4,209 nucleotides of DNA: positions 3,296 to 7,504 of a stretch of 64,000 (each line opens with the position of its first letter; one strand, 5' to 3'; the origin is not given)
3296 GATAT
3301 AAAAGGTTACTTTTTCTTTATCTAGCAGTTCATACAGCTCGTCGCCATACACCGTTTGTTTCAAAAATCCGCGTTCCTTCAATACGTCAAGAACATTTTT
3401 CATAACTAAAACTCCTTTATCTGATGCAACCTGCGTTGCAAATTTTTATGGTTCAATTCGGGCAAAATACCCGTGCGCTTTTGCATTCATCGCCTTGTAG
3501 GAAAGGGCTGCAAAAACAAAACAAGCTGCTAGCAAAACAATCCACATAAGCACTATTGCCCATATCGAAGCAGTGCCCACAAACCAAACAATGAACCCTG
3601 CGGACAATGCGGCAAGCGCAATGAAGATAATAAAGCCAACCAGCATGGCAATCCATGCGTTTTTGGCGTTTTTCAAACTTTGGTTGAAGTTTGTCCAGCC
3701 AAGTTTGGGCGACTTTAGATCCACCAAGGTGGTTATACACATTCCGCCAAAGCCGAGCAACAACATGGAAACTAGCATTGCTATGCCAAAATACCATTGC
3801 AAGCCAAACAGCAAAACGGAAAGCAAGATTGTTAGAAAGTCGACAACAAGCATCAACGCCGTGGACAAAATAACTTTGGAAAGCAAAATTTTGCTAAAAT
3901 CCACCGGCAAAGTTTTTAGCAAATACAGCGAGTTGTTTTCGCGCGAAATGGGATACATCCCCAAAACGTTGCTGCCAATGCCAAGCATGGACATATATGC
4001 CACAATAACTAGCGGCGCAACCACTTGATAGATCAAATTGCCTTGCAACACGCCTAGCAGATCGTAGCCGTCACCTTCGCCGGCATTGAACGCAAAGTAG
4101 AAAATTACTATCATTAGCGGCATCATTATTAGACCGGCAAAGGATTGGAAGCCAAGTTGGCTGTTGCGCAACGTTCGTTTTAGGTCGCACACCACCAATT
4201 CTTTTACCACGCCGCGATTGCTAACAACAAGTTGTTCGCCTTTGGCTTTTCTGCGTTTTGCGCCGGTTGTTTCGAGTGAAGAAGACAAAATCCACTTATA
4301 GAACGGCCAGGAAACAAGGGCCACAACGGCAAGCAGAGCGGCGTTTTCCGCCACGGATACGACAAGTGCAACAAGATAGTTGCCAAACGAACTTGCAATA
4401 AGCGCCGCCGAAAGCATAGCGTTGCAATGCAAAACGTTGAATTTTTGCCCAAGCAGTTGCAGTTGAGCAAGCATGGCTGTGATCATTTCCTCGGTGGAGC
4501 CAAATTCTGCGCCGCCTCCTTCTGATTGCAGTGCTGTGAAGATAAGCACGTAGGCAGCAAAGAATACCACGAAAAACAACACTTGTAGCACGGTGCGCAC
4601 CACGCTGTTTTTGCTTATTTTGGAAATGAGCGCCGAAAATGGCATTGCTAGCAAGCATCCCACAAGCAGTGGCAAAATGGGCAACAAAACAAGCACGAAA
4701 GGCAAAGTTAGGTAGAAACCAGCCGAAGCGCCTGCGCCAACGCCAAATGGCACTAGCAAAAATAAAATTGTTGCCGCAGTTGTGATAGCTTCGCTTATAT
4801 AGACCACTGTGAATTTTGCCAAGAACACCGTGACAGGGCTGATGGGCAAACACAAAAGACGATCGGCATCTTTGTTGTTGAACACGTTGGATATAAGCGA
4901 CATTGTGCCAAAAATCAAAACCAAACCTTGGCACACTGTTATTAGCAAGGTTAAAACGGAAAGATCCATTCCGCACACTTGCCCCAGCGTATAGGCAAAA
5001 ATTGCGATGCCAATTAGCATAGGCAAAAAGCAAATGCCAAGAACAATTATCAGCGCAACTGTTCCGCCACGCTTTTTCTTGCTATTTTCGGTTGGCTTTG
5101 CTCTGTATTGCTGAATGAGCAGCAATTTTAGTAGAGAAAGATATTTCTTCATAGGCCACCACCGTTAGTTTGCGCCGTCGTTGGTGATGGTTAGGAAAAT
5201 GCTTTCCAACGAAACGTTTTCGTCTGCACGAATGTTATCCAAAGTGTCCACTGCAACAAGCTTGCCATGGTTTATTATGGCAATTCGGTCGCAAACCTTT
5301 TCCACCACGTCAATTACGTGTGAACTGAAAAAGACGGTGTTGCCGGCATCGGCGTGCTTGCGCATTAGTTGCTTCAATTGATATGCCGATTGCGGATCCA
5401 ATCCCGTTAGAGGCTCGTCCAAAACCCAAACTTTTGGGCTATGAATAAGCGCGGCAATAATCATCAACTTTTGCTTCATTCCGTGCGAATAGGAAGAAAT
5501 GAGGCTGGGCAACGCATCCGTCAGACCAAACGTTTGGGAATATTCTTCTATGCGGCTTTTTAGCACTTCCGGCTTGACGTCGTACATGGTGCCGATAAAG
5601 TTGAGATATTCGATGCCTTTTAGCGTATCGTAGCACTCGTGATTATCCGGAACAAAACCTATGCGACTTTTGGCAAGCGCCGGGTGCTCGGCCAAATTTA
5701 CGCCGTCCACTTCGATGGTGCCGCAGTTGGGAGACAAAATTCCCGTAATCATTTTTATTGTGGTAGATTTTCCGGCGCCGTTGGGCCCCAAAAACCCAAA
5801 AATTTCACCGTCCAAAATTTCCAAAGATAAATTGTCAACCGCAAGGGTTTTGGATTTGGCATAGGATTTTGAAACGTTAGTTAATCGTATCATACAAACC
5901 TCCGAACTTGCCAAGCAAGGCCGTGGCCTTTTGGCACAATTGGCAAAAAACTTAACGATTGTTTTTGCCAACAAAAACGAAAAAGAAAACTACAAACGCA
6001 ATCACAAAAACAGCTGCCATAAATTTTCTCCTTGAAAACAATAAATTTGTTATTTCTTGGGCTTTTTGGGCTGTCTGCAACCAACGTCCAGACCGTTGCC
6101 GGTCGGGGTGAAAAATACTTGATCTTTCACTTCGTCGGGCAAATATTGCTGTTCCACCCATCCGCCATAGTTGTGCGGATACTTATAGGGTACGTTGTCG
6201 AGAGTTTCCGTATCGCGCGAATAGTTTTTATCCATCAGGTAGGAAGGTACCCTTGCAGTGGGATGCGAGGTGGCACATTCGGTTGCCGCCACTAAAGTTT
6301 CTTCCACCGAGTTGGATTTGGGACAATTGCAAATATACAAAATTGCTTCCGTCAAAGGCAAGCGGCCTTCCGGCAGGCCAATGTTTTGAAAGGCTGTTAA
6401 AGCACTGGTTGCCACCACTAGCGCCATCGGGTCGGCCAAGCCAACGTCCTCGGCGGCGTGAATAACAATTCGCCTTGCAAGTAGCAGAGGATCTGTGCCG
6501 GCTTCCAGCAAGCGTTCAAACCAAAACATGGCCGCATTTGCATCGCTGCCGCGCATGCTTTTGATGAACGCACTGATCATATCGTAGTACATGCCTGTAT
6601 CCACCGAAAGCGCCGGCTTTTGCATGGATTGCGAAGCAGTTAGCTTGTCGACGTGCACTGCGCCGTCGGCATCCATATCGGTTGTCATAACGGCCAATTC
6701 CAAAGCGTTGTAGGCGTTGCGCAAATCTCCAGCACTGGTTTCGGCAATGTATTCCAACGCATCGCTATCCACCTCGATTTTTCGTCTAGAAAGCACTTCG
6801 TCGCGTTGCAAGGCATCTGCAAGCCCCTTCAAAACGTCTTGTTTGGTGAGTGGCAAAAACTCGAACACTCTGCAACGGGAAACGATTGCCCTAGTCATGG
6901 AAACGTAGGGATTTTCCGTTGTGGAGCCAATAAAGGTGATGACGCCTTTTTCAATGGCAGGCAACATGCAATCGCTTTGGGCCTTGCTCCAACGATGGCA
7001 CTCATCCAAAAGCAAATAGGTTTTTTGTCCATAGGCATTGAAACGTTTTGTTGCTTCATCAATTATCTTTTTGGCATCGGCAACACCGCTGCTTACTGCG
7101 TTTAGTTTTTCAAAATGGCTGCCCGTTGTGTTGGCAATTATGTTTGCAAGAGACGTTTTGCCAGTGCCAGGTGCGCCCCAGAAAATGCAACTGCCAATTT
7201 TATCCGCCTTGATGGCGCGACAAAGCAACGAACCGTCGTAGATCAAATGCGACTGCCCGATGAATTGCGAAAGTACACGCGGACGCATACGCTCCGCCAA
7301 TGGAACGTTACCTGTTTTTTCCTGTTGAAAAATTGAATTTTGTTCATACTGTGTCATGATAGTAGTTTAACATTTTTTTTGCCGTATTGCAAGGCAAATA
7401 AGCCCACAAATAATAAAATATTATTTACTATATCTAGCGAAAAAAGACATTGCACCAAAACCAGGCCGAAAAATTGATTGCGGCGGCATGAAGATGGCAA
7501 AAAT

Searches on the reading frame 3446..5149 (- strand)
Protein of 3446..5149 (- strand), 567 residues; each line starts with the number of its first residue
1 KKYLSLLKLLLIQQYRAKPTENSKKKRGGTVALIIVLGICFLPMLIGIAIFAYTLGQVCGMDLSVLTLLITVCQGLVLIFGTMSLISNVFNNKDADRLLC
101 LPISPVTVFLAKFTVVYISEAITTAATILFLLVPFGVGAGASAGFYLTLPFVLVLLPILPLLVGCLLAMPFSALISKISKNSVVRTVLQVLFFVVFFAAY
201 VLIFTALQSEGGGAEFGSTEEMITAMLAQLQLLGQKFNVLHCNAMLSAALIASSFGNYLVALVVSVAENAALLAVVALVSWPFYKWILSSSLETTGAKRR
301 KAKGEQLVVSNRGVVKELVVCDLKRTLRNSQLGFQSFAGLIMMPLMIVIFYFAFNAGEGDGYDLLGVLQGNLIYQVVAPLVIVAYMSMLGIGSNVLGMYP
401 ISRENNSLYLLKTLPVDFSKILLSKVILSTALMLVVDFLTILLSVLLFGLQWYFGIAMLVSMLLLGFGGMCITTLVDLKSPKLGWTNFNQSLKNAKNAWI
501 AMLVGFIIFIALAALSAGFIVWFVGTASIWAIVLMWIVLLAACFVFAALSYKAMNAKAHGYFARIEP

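Call 52: search_protein_families(library=pfam, proteins=[window:3446-5149:-], max_evalue=0.00001)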
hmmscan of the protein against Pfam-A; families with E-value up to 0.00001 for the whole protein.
window:3446-5149:- (567 aa): 1 family
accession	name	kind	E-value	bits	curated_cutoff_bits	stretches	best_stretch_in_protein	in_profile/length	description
PF16949.11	ABC_tran_2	-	3.2e-09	36.6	25.7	1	32-471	11-447/542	Putative ATP-binding cassette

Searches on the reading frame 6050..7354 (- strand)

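Call 52: search_protein_families(library=pfam, proteins=[window:6050-7354:-], max_evalue=0.00001)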
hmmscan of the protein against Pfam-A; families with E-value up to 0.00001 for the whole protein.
window:6050-7354:- (434 aa): 4 families
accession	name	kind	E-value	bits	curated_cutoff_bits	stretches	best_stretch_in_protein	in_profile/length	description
PF12002.13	MgsA_C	-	2.1e-52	177.8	27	1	269-423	1-156/167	MgsA AAA+ ATPase C terminal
PF16193.11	AAA_assoc_2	-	7.8e-20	71.4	34.3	1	191-268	3-81/81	AAA C-terminal domain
PF05496.18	RuvB_N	-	2.1e-11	44.3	27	1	23-140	1-114/159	Holliday junction DNA helicase RuvB P-loop domain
PF00004.35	AAA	-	9.3e-11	42.7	21.2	1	57-168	2-130/131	ATPase family associated with various cellular activities (AAA)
